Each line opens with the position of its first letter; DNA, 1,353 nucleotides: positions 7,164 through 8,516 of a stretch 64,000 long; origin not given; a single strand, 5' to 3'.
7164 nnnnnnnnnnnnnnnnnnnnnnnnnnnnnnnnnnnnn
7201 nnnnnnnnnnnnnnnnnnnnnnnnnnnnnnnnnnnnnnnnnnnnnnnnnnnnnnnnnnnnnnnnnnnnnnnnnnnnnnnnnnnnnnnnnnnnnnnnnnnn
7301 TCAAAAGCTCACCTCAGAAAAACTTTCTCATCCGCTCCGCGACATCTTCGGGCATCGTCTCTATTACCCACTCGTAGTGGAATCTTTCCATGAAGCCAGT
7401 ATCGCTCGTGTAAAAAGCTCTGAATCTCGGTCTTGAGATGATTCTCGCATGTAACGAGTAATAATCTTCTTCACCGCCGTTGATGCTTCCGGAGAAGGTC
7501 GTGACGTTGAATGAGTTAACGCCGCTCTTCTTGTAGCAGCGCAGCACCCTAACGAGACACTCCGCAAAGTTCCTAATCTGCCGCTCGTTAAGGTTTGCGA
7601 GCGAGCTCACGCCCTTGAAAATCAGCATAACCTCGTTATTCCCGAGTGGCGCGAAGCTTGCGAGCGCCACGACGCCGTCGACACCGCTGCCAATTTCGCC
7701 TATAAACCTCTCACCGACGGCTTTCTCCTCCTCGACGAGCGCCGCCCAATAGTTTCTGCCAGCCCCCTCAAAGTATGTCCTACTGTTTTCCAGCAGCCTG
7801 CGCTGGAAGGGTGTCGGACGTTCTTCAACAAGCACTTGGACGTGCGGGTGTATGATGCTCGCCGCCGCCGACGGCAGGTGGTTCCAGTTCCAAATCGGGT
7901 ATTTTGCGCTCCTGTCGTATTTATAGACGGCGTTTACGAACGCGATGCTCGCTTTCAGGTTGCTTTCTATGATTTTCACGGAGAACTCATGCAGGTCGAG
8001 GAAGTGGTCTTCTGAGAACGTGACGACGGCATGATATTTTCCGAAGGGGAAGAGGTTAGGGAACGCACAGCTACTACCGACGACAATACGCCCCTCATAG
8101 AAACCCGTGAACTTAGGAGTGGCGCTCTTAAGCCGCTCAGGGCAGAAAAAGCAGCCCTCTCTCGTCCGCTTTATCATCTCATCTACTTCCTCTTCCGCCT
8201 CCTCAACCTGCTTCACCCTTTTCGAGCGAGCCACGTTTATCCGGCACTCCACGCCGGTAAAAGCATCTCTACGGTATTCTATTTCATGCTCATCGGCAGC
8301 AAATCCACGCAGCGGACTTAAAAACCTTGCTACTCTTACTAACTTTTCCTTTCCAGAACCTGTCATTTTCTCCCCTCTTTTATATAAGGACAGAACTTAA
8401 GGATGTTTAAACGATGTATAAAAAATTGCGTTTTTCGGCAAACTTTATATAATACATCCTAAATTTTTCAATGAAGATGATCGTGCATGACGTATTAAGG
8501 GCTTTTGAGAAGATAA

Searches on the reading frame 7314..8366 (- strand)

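Call 3: search_protein_families(library=pfam, proteins=[window:7314-8366:-], max_evalue=0.01)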
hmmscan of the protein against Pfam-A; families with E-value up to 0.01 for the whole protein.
window:7314-8366:- (350 aa): 0 families

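Call 4: search_protein_families(library=ncbifam, proteins=[window:7314-8366:-], max_evalue=0.01)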
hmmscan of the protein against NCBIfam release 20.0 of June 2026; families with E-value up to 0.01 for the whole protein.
window:7314-8366:- (350 aa): 2 families
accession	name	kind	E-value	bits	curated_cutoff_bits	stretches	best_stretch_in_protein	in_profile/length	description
NF008724.0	PRK11720.1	equivalog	5e-07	29.1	448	1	114-309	108-299/348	UDP-glucose--hexose-1-phosphate uridylyltransferase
TIGR00209.1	galT_1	equivalog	2.4e-05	23.5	102.1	1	113-310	108-301/349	galactose-1-phosphate uridylyltransferase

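Call 102: search_protein_families(library=padloc, proteins=[window:7314-8366:-], max_evalue=0.01)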
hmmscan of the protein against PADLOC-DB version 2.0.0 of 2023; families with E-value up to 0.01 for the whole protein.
window:7314-8366:- (350 aa): 0 families
